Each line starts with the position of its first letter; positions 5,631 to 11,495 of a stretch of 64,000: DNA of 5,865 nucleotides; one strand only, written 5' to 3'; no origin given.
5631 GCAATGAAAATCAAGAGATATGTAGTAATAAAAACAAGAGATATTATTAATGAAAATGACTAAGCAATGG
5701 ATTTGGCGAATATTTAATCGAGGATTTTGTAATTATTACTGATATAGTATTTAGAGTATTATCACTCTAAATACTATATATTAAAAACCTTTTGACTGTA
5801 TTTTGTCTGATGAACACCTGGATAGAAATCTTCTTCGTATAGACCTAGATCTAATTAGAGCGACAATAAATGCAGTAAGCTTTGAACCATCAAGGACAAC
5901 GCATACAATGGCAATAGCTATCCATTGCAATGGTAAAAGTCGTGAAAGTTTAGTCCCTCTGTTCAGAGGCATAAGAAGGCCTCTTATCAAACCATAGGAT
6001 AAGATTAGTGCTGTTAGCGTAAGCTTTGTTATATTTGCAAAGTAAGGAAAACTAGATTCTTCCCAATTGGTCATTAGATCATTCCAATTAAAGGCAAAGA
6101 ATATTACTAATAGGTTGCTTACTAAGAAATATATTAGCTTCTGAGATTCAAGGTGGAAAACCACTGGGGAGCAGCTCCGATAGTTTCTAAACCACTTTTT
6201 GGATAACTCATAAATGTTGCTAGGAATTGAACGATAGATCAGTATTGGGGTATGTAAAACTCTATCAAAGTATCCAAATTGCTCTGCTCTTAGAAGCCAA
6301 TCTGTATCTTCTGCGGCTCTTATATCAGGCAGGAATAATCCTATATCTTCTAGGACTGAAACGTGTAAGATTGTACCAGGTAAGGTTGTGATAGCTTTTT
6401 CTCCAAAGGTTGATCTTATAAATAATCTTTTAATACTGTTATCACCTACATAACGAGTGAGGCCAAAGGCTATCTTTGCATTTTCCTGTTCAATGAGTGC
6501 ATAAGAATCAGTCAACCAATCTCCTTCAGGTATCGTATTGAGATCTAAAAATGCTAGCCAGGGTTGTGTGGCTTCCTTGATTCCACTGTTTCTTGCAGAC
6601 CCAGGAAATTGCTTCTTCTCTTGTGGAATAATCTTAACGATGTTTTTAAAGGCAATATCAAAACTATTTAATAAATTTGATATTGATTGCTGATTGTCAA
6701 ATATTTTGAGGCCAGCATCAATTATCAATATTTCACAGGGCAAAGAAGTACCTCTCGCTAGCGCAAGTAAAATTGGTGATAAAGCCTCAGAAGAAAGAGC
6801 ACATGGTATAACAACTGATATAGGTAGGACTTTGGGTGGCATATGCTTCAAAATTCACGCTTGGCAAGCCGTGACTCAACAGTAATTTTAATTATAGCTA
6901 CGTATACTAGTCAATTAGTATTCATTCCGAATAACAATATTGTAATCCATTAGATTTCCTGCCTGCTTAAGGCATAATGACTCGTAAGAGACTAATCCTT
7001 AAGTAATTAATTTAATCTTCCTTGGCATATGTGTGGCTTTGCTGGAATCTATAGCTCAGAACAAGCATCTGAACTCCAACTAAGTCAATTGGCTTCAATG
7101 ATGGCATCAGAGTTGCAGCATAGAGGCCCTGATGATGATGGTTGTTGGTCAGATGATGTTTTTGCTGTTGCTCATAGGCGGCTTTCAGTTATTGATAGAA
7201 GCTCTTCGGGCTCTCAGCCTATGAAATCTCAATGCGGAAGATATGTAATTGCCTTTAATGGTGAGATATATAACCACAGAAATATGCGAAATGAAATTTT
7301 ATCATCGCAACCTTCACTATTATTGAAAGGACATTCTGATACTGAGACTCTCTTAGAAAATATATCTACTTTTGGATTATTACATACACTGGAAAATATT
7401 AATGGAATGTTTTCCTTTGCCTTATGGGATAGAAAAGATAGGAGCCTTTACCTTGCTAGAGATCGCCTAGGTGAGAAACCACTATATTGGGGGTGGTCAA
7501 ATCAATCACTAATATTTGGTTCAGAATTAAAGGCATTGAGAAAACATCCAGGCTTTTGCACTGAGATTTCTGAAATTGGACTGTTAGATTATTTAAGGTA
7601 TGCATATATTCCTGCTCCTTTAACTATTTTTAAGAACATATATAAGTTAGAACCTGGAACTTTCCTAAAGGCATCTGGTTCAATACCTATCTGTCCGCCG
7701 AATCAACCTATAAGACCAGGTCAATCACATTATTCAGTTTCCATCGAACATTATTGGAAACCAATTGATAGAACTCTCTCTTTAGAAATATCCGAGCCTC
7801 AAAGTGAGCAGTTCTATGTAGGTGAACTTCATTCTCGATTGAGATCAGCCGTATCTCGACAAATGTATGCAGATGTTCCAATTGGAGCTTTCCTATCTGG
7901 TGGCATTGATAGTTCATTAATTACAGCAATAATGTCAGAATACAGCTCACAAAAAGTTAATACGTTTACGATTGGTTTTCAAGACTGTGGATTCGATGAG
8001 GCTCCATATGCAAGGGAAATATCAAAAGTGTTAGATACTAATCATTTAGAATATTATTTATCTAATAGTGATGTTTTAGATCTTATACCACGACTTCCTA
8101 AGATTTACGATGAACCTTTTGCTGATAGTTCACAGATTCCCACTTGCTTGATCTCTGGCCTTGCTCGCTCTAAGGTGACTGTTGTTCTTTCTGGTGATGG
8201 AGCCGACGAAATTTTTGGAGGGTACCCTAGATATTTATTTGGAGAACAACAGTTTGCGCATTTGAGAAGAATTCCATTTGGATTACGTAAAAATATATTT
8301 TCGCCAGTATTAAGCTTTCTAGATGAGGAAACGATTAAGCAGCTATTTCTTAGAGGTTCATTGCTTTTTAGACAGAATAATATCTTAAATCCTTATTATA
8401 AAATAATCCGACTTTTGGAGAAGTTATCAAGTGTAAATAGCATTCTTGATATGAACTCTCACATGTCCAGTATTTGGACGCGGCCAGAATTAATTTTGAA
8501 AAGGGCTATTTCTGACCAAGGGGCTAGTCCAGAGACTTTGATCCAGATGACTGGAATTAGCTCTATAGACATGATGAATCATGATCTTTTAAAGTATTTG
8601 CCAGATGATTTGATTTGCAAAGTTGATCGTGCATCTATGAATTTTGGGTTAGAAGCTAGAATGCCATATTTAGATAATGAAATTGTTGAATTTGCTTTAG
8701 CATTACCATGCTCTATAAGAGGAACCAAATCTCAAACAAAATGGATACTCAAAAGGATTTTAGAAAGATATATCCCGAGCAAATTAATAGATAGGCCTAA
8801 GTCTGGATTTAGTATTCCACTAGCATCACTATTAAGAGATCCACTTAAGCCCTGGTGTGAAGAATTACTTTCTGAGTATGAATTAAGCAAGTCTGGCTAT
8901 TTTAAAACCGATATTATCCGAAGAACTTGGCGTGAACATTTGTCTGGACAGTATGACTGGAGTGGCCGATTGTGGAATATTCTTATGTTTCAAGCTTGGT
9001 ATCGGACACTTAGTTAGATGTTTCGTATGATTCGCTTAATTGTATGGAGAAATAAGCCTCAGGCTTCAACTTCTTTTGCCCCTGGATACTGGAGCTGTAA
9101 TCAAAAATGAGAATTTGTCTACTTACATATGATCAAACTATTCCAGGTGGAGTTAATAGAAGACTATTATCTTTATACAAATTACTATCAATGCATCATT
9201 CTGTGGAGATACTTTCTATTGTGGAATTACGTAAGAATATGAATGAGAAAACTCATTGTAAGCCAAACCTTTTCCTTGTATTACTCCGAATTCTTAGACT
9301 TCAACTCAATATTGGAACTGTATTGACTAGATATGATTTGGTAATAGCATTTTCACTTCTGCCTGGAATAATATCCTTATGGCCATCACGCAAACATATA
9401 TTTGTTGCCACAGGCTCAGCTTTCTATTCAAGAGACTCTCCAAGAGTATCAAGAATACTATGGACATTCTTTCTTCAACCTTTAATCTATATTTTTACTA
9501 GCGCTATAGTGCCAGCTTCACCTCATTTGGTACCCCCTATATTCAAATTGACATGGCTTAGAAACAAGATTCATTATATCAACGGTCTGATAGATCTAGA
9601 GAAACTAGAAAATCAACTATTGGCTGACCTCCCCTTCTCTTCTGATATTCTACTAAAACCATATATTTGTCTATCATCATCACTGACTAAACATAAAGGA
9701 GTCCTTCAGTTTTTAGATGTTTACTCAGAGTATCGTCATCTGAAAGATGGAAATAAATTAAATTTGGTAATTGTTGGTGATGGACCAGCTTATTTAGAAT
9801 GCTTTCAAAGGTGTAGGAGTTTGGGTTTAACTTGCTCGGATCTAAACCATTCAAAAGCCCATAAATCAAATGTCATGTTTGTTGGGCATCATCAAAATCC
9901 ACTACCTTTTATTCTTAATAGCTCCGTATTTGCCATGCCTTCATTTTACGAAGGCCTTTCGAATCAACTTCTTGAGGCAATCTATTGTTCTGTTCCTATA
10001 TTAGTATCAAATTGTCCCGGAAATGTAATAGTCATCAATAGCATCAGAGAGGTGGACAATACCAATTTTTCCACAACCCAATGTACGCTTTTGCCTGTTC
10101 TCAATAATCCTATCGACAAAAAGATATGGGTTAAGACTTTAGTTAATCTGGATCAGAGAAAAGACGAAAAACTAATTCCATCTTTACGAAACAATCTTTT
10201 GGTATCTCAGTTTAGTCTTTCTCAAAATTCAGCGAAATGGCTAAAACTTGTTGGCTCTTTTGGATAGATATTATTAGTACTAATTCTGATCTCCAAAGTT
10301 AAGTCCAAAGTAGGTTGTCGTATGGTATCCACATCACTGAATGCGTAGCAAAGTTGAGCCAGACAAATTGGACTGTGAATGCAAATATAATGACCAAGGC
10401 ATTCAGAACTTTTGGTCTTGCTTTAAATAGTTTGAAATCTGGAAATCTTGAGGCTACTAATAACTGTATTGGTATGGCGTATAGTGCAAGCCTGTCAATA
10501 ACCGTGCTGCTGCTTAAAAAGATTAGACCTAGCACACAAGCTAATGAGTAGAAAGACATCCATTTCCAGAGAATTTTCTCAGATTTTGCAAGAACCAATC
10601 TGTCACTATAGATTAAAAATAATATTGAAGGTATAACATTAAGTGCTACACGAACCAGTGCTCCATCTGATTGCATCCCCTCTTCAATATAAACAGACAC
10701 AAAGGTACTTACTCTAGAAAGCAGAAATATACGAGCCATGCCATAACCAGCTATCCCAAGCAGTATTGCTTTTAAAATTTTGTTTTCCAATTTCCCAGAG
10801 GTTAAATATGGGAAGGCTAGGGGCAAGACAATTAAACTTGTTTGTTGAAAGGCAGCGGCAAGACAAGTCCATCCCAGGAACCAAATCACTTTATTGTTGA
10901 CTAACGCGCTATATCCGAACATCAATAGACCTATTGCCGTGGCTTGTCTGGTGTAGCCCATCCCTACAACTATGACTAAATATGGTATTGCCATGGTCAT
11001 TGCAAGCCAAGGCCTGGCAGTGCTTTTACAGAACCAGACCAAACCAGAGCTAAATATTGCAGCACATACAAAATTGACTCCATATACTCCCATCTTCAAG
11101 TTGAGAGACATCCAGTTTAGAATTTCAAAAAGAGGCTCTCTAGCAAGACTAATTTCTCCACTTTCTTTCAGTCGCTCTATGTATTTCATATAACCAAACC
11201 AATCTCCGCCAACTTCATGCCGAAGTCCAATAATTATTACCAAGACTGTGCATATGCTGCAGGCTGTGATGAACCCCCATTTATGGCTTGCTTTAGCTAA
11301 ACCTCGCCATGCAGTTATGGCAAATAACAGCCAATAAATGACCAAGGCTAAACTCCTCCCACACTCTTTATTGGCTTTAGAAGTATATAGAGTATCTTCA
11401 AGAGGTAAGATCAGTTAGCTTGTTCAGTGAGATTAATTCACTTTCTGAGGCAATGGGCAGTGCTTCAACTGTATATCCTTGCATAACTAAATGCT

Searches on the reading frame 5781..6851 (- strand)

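Call 13: search_protein_families(library=pfam, proteins=[window:5781-6851:-], max_evalue=0.0001)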
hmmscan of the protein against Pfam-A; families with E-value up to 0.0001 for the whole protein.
window:5781-6851:- (356 aa): 2 families
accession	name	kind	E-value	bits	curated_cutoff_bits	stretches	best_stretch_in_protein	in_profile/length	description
PF00535.33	Glycos_transf_2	-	4.1e-13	50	23.3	1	12-139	1-122/168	Glycosyl transferase family 2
PF13632.12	Glyco_trans_2_3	-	8.9e-05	22.8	27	0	143-288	60-181/198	Glycosyl transferase family group 2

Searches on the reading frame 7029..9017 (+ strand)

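Call 13: search_protein_families(library=pfam, proteins=[window:7029-9017:+], max_evalue=0.0001)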
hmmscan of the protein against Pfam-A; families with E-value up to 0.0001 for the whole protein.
window:7029-9017:+ (662 aa): 4 families
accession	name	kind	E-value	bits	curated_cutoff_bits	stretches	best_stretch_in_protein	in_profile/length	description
PF00733.27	Asn_synthase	-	4.5e-103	346.1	21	1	267-659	2-354/354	Asparagine synthase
PF13537.11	GATase_7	-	1e-38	132.6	25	1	49-171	1-122/123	Glutamine amidotransferase domain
PF13522.11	GATase_6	-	2.7e-37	128.1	27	1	34-166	1-130/130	Glutamine amidotransferase domain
PF12481.13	DUF3700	-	1.9e-06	28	27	1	120-171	125-177/228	Aluminium induced protein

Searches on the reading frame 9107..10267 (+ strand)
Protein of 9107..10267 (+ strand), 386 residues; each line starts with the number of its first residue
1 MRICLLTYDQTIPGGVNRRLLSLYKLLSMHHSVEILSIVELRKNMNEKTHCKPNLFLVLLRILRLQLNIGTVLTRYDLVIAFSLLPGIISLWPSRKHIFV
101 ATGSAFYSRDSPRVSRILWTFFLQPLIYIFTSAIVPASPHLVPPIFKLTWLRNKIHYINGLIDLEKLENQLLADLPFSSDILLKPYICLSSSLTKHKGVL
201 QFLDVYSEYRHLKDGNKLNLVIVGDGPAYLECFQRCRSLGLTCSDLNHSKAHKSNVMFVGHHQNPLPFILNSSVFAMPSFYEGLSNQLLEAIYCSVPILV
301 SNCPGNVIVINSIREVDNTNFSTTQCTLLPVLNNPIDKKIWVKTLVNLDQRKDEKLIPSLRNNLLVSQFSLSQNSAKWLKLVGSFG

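Call 3: search_protein_families(library=pfam, proteins=[window:9107-10267:+], max_evalue=0.01)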
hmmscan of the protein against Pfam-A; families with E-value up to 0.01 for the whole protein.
window:9107-10267:+ (386 aa): 3 families
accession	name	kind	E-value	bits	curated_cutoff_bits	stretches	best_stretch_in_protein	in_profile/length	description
PF13692.12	Glyco_trans_1_4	-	5.5e-15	56.3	27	1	185-308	2-113/142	Glycosyl transferases group 1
PF00534.26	Glycos_transf_1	-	3.3e-14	53.2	26.4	1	184-310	15-131/172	Glycosyl transferases group 1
PF20706.3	GT4-conflict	-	0.0023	17.4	26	1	271-311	281-321/385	Family 4 Glycosyltransferase in conflict systems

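Call 4: search_protein_families(library=ncbifam, proteins=[window:9107-10267:+], max_evalue=0.01)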
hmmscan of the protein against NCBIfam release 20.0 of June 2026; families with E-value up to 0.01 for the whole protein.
window:9107-10267:+ (386 aa): 11 families
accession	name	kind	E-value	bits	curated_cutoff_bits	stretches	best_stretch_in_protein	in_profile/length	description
TIGR03088.1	stp2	hypoth_equivalog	8.4e-10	38.2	409.05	1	212-311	224-312/374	TIGR03088 family PEP-CTERM/XrtA system glycosyltransferase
NF050063.1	ProtGlycPglJ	equivalog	5.1e-08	32.5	500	1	158-301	173-295/363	N-acetylgalactosamine-N,N'-diacetylbacillosaminyl-diphospho-undecaprenol 4-alpha-N-acetylgalactosaminyltransferase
TIGR03999.1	thiol_BshA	equivalog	6.7e-08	31.9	273.7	1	150-309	164-310/375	N-acetyl-alpha-D-glucosaminyl L-malate synthase BshA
NF047684.1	TeichurnBiosyTuaC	equivalog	1e-05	24.7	550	1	191-304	226-322/391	teichuronic acid biosynthesis protein TuaC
NF038229.1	Glyco4_Geo_Pelo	equivalog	6.1e-05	22.2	400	1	278-311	244-277/338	GPMC system family 4 glycosyltransferase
NF007396.0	PRK09922.1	equivalog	0.0014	17.6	385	1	218-304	213-292/361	lipopolysaccharide 1,6-galactosyltransferase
NF012034.0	PRK15490.1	equivalog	0.0014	17.1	813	1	210-305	422-506/578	Vi polysaccharide biosynthesis glycosyltransferase TviE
TIGR04348.1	TIGR04348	equivalog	0.0043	16.1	300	1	262-307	203-248/310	selenoneine biosynthesis selenosugar synthase SenB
TIGR02149.1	glgA_Coryne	subfamily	0.0076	15.4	302.4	0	184-307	204-319/391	glycogen synthase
NF038295.1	EPS_HpsP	equivalog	0.0076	15.3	550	0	185-324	208-337/388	hormogonium polysaccharide biosynthesis glycosyltransferase HpsP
TIGR04047.1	MSMEG_0565_glyc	hypoth_equivalog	0.0089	15.1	259.85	0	197-304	206-310/373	MSMEG_0565 family glycosyltransferase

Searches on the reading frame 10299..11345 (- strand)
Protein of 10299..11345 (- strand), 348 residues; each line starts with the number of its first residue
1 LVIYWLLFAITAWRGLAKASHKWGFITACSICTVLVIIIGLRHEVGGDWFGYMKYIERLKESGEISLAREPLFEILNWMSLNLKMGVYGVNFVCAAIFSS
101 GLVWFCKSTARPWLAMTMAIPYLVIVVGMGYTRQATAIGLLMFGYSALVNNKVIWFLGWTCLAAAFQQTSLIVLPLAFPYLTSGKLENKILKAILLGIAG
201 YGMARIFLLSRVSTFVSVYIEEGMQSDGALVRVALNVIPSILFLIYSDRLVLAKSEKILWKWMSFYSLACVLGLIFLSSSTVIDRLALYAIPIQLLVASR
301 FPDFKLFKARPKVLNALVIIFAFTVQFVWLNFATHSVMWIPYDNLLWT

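Call 3: search_protein_families(library=pfam, proteins=[window:10299-11345:-], max_evalue=0.01)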
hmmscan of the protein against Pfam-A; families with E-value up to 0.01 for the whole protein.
window:10299-11345:- (348 aa): 1 family
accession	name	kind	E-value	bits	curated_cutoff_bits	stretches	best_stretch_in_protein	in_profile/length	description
PF14897.12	EpsG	-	1.3e-45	156.5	30.1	1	26-343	2-325/326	EpsG family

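Call 4: search_protein_families(library=ncbifam, proteins=[window:10299-11345:-], max_evalue=0.01)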
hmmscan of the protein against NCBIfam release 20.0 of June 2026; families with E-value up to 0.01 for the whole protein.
window:10299-11345:- (348 aa): 0 families
